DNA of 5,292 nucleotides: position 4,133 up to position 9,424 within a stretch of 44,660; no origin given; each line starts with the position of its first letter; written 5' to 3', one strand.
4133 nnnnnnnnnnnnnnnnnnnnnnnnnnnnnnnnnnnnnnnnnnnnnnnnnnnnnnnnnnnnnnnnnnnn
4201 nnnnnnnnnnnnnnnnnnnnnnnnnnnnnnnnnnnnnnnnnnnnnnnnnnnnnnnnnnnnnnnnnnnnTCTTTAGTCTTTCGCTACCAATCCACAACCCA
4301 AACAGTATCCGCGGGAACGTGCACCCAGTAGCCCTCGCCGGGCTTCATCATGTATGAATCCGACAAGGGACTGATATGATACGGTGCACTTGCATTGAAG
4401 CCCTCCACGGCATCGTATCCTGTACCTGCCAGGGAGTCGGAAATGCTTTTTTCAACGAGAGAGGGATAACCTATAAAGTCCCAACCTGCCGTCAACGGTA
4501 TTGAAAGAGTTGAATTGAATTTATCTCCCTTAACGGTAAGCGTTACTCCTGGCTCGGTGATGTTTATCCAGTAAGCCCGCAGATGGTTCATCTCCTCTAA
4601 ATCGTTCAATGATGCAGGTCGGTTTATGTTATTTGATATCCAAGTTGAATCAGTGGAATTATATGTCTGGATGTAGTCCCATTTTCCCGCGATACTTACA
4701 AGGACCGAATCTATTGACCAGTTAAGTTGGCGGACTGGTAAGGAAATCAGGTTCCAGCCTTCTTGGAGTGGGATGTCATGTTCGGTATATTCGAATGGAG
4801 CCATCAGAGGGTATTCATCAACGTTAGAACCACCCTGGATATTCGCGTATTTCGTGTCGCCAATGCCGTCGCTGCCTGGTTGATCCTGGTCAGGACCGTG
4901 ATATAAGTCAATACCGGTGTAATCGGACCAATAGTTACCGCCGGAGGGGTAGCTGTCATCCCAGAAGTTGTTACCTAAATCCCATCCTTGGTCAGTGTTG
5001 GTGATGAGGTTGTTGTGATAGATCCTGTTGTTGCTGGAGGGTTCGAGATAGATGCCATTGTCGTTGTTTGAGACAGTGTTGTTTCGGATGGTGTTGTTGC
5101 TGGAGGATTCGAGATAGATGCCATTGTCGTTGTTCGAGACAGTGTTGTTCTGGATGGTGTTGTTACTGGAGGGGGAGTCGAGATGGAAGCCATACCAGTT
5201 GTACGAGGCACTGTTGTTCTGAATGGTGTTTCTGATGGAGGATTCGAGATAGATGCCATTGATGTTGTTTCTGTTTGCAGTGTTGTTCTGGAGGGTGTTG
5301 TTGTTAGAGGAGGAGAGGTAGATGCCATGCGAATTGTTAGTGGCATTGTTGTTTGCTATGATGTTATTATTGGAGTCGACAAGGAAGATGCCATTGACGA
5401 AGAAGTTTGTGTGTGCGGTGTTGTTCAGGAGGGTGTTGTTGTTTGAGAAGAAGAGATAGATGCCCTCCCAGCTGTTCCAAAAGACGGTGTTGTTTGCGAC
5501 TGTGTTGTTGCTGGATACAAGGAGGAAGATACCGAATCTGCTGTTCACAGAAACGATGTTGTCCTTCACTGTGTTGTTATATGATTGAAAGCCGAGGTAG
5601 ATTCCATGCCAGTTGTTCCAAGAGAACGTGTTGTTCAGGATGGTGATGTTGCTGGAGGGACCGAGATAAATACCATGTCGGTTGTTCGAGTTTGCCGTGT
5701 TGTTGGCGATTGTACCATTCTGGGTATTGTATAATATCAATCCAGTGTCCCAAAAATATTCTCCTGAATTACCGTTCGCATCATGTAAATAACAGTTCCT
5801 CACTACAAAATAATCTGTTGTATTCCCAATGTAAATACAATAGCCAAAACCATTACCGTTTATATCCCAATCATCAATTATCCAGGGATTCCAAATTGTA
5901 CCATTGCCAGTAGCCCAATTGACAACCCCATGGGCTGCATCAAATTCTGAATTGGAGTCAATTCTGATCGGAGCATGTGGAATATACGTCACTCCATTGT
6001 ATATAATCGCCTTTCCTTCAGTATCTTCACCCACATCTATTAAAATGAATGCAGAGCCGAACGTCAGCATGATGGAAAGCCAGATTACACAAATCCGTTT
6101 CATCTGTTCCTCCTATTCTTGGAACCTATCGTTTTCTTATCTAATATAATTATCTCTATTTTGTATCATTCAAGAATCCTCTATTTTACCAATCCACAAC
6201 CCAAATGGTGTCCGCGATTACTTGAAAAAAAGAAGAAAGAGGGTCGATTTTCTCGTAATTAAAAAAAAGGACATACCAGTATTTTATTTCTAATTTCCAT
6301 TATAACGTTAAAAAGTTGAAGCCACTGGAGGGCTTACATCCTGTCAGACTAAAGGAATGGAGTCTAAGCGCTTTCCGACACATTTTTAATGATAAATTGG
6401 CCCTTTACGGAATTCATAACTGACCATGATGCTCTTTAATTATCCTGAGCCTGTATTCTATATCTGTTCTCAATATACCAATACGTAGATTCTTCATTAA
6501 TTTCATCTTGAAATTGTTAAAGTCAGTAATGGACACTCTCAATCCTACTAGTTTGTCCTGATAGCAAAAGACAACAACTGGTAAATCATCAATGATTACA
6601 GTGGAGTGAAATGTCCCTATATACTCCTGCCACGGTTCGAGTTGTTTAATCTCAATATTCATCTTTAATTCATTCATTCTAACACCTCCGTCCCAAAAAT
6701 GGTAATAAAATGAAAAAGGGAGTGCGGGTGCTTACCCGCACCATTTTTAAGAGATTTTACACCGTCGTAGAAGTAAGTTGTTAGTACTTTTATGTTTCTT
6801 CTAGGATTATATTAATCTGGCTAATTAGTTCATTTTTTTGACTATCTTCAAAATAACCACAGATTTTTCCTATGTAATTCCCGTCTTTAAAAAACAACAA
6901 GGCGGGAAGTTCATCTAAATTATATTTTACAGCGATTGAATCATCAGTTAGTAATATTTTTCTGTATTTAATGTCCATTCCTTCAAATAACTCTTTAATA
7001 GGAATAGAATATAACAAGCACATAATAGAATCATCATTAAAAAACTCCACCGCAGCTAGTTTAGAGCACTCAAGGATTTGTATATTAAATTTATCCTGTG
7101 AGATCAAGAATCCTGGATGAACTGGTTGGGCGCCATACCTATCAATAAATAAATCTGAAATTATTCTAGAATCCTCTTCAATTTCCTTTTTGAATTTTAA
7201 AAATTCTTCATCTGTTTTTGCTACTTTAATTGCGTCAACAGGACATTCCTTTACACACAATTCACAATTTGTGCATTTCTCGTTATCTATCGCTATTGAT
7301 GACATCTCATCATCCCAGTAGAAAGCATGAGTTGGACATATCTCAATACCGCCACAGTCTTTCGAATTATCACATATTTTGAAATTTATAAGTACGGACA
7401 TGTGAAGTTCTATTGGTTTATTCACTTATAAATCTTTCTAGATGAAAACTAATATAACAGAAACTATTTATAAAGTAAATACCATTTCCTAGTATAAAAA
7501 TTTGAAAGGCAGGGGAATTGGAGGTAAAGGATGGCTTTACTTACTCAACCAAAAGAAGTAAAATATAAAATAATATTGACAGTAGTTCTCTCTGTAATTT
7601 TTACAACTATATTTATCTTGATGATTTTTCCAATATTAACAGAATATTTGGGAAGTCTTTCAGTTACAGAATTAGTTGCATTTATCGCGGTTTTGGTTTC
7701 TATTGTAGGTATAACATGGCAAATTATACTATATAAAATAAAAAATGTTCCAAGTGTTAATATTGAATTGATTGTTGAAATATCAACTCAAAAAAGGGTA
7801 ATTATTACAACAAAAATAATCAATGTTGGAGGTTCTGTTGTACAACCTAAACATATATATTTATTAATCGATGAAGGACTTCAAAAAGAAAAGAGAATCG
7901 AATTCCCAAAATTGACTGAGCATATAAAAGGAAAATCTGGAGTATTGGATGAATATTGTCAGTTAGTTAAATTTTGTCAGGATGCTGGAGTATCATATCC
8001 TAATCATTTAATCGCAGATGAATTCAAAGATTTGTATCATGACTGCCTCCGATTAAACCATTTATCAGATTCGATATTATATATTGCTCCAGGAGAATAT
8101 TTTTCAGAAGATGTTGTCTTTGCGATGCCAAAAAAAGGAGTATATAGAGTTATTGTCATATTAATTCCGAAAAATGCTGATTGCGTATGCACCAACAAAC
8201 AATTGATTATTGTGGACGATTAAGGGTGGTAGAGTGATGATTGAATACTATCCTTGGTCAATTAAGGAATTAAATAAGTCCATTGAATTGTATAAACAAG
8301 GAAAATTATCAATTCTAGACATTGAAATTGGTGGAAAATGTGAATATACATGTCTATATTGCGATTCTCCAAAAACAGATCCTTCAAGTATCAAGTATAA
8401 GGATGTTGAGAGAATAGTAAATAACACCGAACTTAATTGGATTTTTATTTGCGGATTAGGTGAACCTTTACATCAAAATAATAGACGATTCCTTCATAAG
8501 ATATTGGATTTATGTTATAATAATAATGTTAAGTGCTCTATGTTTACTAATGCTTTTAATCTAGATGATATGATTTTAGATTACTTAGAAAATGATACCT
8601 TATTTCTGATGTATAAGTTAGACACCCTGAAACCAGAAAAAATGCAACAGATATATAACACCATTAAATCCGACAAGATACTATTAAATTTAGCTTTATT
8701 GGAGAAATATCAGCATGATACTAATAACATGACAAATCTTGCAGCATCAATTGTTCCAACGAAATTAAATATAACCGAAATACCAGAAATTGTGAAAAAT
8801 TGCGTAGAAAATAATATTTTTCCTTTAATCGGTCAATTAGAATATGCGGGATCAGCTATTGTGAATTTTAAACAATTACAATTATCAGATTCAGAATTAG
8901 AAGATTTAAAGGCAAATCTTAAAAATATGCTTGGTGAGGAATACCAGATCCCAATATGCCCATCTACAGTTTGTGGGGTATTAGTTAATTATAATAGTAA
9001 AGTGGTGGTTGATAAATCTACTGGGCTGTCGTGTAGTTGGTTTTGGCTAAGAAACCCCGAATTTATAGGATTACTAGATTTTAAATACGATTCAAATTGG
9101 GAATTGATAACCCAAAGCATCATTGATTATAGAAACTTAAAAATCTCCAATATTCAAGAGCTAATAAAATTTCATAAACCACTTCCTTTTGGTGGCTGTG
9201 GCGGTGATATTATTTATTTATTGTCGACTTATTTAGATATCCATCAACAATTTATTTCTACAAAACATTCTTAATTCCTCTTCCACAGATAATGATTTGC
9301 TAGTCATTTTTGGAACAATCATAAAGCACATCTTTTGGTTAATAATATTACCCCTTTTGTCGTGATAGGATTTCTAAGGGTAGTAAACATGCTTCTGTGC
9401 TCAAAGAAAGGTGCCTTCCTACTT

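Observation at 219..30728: Eight neighbouring secreted proteins with unrelated heads share one ~160-aa C-terminal module ending W-V-V-D-W-stop: candidate undescribed archaeal surface-display or adhesin-tip module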

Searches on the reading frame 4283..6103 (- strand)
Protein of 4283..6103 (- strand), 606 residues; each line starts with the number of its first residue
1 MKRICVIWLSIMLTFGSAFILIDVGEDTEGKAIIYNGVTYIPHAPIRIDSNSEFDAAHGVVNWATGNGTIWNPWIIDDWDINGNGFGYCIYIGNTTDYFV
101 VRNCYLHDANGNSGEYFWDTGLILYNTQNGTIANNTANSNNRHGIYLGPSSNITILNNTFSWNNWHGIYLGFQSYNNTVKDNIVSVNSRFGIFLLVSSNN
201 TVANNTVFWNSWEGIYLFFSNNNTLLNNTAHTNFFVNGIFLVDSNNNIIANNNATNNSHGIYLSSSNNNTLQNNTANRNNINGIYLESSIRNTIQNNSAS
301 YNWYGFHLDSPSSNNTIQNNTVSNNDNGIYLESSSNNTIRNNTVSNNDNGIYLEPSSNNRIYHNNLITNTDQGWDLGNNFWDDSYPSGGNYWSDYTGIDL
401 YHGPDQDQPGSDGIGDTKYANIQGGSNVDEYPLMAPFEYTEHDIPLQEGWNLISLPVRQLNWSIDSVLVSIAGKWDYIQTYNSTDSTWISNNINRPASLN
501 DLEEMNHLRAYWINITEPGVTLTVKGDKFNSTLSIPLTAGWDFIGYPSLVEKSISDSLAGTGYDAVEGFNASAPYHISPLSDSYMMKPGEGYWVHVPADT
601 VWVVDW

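Call 5: search_protein_families(library=pfam, proteins=[window:4283-6103:-], max_evalue=0.1)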
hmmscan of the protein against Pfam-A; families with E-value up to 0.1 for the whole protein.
window:4283-6103:- (606 aa): 2 families
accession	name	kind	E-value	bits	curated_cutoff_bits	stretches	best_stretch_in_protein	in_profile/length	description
PF05048.19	NosD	-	2e-60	204.3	23.6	3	237-397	39-212/212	Periplasmic copper-binding protein (NosD)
PF13229.12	Beta_helix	-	1.5e-45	155.1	25.9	3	257-375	22-143/158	Right handed beta helix region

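Call 6: search_protein_families(library=ncbifam, proteins=[window:4283-6103:-], max_evalue=0.1)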
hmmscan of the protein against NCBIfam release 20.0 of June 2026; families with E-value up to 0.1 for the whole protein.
window:4283-6103:- (606 aa): 4 families
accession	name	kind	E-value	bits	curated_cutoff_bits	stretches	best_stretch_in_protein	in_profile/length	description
TIGR03804.1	para_beta_helix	repeat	5.6e-57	189.2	19.45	6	328-370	1-43/44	parallel beta-helix repeat protein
TIGR04247.1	NosD_copper_fam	subfamily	1.2e-31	109.7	300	3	213-423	128-330/377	nitrous oxide reductase family maturation protein NosD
TIGR03805.1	beta_helix_1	subfamily_domain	6.2e-11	41.9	141.5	3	95-207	61-170/314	parallel beta-helix domain-containing protein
NF038177.1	epimerase_AlgG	equivalog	5.4e-05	22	700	2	120-181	370-431/519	mannuronan 5-epimerase AlgG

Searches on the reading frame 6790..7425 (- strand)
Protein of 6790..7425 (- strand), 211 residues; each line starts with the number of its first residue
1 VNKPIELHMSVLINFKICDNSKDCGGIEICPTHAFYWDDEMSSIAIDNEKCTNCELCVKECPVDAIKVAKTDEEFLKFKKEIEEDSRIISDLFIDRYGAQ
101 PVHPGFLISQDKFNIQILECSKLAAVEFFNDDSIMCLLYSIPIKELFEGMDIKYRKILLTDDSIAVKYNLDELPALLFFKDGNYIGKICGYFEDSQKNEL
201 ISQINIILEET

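Call 14: search_protein_families(library=pfam, proteins=[window:6790-7425:-], max_evalue=0.01)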
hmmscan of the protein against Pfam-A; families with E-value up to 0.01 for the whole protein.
window:6790-7425:- (211 aa): 15 families
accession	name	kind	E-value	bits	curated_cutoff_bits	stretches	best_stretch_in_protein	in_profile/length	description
PF00037.32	Fer4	-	6.5e-09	35.7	21.1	1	45-67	2-24/24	4Fe-4S binding domain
PF13237.11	Fer4_10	-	4.2e-08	33.4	25.5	2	11-62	2-53/53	4Fe-4S dicluster domain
PF12838.12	Fer4_7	-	3.5e-07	31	27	1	18-65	2-52/52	4Fe-4S dicluster domain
PF12837.12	Fer4_6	-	2.9e-06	27.4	25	1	44-66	2-24/24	4Fe-4S binding domain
PF13484.11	Fer4_16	-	2.1e-05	25.6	30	1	50-74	1-27/66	4Fe-4S double cluster binding domain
PF13187.11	Fer4_9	-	0.0001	22.7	27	1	27-66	9-52/52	4Fe-4S dicluster domain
PF12797.12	Fer4_2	-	0.00012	22.2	24.5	1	44-63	3-22/22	4Fe-4S binding domain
PF14697.11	Fer4_21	-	0.00017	22.1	35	1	27-67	15-58/59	4Fe-4S dicluster domain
PF25160.1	LdpA_Fe-S-bd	-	0.00038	20.6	27.6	1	27-69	10-46/49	LdpA Fe-S cluster-binding domain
PF13247.11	Fer4_11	-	0.0016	19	26.2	1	16-77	8-70/100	4Fe-4S dicluster domain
PF13183.11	Fer4_8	-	0.0021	19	27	1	49-63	3-17/68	4Fe-4S dicluster domain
PF00085.26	Thioredoxin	-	0.0021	18.5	23.5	1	109-202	6-99/103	Thioredoxin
PF12800.12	Fer4_4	-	0.0032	18.1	24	1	49-63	2-16/17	4Fe-4S binding domain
PF07449.17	HyaE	-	0.0038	17.7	22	1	161-190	72-101/108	Hydrogenase-1 expression protein HyaE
PF12798.12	Fer4_3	-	0.0094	17.2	27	0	51-65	1-15/15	4Fe-4S binding domain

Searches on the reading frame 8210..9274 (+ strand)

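Call 14: search_protein_families(library=pfam, proteins=[window:8210-9274:+], max_evalue=0.01)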
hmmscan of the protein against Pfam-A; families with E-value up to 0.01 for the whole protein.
window:8210-9274:+ (354 aa): 1 family
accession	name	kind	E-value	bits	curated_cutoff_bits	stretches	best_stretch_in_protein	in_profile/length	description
PF04055.27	Radical_SAM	-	2.2e-07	31.6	29.5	1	38-174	1-148/166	Radical SAM superfamily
